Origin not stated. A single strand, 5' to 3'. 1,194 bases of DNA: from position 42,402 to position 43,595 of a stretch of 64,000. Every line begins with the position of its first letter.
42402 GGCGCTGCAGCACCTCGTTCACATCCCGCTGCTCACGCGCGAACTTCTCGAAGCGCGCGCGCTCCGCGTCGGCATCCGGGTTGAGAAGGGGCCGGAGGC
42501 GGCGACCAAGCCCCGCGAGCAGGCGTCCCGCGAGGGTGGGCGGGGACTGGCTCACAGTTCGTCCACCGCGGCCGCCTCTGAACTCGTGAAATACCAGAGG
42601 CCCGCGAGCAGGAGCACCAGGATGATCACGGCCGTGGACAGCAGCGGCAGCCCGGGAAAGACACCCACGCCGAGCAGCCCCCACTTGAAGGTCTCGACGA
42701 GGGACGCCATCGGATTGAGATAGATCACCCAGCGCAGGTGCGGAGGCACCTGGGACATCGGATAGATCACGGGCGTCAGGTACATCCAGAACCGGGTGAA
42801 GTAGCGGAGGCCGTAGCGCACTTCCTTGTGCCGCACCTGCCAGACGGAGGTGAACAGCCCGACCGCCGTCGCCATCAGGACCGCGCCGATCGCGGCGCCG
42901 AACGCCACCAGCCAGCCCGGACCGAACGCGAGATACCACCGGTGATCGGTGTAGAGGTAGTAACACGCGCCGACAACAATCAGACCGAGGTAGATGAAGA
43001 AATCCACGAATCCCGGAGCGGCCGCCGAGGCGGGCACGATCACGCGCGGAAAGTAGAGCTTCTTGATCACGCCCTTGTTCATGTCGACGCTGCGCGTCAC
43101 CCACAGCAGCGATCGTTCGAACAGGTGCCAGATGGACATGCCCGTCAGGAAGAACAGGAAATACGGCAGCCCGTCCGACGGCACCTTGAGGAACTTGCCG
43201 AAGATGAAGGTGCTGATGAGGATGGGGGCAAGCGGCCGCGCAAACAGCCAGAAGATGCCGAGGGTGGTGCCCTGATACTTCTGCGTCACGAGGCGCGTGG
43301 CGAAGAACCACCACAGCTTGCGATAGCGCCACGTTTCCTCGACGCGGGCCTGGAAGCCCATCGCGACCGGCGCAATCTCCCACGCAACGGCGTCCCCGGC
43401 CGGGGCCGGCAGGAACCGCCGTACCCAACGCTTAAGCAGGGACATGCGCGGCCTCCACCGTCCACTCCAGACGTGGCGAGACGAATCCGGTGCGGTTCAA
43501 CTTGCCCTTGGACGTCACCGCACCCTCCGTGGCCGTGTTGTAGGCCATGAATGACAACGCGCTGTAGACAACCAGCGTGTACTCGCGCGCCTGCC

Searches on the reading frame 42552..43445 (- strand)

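Call 27: search_protein_families(library=ncbifam, proteins=[window:42552-43445:-], max_evalue=0.001)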
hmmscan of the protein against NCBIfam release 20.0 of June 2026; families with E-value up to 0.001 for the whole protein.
window:42552-43445:- (297 aa): 3 families
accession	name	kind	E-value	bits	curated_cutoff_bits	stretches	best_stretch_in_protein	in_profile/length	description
NF050053.1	CapPschTportKpsM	equivalog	2.9e-10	40.6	300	1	53-286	14-247/257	capsule polysaccharide transporter KpsM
NF050109.1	galactan_ABC_perm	equivalog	2e-05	24.3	380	1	35-261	14-237/272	galactan export ABC transporter permease subunit Wzm/RfbD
NF011648.0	PRK15066.1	subfamily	0.00018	21.1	225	1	177-284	140-246/257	ABC transporter permease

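Call 70: search_protein_families(library=pfam, proteins=[window:42552-43445:-], max_evalue=0.01)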
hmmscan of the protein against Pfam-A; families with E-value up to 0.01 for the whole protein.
window:42552-43445:- (297 aa): 1 family
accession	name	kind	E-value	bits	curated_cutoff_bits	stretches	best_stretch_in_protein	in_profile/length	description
PF01061.29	ABC2_membrane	-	2.4e-10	40.7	26.9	1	45-255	3-208/211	ABC-2 type transporter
